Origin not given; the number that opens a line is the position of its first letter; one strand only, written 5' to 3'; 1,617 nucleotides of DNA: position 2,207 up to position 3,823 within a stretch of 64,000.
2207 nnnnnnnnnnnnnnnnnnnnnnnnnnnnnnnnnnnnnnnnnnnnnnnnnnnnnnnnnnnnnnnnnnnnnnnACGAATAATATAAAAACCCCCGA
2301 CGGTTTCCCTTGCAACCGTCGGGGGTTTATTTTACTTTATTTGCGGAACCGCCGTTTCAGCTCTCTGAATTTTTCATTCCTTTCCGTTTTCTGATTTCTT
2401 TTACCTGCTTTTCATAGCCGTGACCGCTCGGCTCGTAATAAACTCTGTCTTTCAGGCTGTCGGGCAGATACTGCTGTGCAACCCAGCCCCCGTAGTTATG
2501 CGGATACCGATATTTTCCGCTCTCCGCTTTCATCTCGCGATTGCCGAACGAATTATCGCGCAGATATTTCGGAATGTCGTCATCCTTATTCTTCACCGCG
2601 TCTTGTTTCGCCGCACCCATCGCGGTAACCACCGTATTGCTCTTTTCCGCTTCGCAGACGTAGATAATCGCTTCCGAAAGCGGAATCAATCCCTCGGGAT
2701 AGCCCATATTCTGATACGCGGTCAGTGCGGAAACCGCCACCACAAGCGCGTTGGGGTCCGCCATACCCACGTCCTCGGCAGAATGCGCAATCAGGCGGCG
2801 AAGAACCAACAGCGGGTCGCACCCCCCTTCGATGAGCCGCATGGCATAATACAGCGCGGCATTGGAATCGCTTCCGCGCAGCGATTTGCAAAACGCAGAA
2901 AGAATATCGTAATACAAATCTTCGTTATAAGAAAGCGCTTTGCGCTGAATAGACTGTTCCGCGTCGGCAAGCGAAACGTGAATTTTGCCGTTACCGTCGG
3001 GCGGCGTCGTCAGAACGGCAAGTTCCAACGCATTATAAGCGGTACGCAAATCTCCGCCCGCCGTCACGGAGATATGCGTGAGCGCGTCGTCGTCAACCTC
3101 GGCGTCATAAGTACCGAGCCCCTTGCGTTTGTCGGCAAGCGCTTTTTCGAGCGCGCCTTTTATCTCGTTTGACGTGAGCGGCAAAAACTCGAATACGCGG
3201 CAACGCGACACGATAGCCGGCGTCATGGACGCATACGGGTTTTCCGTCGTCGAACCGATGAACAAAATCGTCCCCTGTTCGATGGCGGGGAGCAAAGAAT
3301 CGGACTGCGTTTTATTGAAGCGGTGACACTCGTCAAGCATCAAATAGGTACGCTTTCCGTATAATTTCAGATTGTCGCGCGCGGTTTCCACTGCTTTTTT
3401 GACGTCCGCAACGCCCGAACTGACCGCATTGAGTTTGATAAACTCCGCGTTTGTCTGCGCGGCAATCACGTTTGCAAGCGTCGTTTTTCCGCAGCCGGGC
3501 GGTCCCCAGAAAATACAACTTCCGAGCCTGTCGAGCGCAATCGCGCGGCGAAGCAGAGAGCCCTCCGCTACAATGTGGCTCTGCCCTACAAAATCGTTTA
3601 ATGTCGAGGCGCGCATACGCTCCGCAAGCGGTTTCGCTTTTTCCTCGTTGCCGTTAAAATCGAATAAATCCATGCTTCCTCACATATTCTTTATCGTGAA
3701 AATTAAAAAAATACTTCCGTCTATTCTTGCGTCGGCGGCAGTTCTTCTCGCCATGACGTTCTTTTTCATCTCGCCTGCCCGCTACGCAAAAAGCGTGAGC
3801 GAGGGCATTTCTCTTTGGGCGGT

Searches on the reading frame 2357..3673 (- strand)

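Call 94: search_protein_families(library=ncbifam, proteins=[window:2357-3673:-], max_evalue=1e-10)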
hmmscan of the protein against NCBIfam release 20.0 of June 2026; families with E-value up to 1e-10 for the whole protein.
window:2357-3673:- (438 aa): 26 families (the best 25 are shown)
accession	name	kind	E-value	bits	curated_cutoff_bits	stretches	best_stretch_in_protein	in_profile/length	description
NF009881.0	PRK13341.1-2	equivalog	3.9e-152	507.7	651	1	1-427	1-430/736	AAA family ATPase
NF009883.0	PRK13341.1-4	equivalog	7.4e-139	463.8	668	1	1-426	4-432/729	AAA family ATPase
NF009882.0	PRK13341.1-3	equivalog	7.5e-115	384.7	1197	1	2-427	4-432/734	AAA family ATPase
NF009880.0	PRK13341.1-1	equivalog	1.2e-88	298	891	1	13-430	5-404/599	AAA family ATPase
NF011289.0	PRK14700.1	equivalog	1.2e-48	165.8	570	1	128-426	1-289/300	recombination factor protein RarA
TIGR02397.1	dnaX_nterm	equivalog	2.1e-22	79.9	250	1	77-301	87-290/355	DNA polymerase III subunit gamma/tau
NF011524.0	PRK14963.1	equivalog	4.6e-18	65.6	601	0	88-217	98-219/647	DNA polymerase III subunits gamma and tau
NF001679.0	PRK00440.1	equivalog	1.8e-17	63.4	303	1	13-222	5-211/322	replication factor C small subunit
NF003230.0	PRK04195.1-6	equivalog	1.9e-17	63.1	441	1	18-222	6-208/494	replication factor C large subunit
NF004549.0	PRK05896.1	equivalog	2.8e-17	62.6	578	1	79-215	91-220/642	DNA polymerase III subunits gamma and tau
NF011512.0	PRK14950.1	equivalog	3.3e-17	62.9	593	0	18-75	8-63/585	DNA polymerase III subunits gamma and tau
NF003229.0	PRK04195.1-5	equivalog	9.2e-16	57.5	280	1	52-220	46-212/413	replication factor C large subunit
NF011523.0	PRK14962.1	equivalog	1.1e-15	57.4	576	0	78-218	88-221/474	DNA polymerase III subunits gamma and tau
NF011514.0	PRK14953.1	equivalog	7.7e-15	54.8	536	0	78-220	90-225/488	DNA polymerase III subunits gamma and tau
NF004046.1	PRK05563.1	equivalog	1.2e-14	54.2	400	0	85-223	96-227/567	DNA polymerase III subunit gamma/tau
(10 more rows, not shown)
